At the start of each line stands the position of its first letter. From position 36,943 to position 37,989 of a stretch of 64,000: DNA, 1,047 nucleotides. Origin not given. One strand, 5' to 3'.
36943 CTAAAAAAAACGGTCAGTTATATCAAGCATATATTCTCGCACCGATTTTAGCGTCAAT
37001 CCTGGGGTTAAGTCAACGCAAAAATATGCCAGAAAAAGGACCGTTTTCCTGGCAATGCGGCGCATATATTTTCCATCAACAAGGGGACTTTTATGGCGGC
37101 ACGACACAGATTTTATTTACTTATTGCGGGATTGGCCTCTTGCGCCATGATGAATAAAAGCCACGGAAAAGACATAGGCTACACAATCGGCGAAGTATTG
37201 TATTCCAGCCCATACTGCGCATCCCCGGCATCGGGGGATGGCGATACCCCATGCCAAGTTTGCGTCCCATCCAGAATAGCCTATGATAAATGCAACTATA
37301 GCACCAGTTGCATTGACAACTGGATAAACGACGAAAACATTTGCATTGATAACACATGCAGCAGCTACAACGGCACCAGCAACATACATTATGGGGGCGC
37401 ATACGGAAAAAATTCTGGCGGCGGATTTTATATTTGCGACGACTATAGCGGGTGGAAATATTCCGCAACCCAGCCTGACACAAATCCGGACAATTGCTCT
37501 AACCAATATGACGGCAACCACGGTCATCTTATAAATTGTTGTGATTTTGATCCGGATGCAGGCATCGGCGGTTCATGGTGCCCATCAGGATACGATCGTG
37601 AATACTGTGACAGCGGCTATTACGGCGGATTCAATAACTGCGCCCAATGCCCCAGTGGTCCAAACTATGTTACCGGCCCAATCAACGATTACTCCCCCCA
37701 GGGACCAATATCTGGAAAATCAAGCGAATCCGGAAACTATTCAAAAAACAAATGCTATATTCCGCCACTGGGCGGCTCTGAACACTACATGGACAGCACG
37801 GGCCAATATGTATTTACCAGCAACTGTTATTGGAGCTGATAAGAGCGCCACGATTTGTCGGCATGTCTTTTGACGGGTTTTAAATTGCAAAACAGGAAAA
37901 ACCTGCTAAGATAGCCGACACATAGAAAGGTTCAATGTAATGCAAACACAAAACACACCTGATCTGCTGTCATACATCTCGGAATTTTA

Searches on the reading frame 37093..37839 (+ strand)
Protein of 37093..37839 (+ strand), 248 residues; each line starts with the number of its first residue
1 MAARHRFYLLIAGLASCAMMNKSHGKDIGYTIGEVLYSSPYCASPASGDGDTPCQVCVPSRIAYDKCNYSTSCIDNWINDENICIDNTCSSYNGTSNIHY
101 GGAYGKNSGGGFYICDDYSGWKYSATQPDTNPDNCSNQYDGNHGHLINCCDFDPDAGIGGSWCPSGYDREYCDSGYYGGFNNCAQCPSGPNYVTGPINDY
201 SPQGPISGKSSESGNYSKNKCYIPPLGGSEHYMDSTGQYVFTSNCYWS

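Call 4: search_protein_families(library=pfam, proteins=[window:37093-37839:+], max_evalue=10)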
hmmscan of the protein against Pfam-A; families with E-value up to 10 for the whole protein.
window:37093-37839:+ (248 aa): 0 families

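Call 10: find_encoding_contigs(protein=window:37093-37839:+, flank=10000)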
Protein window:37093-37839:+ (248 aa): 3 contigs read that carry it; 1 place shown.
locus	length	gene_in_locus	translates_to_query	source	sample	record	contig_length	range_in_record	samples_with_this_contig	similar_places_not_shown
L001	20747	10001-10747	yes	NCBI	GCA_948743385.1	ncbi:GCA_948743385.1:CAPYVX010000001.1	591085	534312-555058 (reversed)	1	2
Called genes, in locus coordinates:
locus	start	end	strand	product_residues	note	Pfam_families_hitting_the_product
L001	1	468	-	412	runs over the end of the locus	-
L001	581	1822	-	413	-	-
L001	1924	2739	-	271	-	-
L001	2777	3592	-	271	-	-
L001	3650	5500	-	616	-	-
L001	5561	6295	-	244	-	PF13505:OMP_b-brl (weak)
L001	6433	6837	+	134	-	PF00691:OmpA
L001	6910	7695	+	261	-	PF00005:ABC_tran, PF13304:AAA_21 (faint)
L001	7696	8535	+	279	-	-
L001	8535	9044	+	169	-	PF02698:DUF218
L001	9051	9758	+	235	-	PF01553:Acyltransferase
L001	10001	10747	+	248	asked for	-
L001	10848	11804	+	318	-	PF04991:LicD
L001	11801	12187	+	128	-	PF01467:CTP_transf_like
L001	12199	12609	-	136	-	-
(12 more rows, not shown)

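Call 28: search_protein_families(library=ncbifam, proteins=[window:37093-37839:+], max_evalue=1)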
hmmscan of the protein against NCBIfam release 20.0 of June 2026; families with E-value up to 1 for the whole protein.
window:37093-37839:+ (248 aa): 0 families

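Call 64: find_homologous_proteins(query=window:37093-37839:+, max_evalue=0.00001)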
Query window:37093-37839:+ (248 aa): 3 proteins with E <= 0.00001 among 305 candidates.
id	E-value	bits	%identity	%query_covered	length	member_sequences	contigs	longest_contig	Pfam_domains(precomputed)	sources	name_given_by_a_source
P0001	2.2e-169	580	99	100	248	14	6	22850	-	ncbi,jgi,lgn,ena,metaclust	metaclust:\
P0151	8.3e-110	385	65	100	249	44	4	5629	-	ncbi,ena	-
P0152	3.4e-71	258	97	46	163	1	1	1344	-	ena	-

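Call 66: find_encoding_contigs(protein=P0151, flank=3000, max_places=10)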
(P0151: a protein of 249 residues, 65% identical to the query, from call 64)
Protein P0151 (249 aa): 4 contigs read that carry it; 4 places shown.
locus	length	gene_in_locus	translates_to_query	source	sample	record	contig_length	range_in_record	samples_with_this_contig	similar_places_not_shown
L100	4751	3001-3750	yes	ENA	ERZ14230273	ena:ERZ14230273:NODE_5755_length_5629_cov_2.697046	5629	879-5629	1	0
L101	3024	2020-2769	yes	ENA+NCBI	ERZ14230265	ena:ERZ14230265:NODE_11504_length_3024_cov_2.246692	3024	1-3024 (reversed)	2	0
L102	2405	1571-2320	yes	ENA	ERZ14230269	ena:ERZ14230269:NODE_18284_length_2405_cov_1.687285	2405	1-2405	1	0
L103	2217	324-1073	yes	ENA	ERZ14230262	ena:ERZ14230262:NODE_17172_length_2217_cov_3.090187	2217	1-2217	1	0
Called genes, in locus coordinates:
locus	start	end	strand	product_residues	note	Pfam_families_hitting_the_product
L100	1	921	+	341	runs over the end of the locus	PF03739:LptF_LptG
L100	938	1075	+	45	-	-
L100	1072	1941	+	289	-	PF02899:Phage_int_SAM_1, PF00589:Phage_integrase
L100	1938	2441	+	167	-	PF00226:DnaJ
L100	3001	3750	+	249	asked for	-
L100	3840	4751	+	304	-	?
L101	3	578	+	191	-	?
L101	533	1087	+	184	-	PF02698:DUF218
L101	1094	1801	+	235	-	PF01553:Acyltransferase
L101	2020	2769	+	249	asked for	-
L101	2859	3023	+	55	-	?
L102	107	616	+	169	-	PF02698:DUF218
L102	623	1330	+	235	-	PF01553:Acyltransferase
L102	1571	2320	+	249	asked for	-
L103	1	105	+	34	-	?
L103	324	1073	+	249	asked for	-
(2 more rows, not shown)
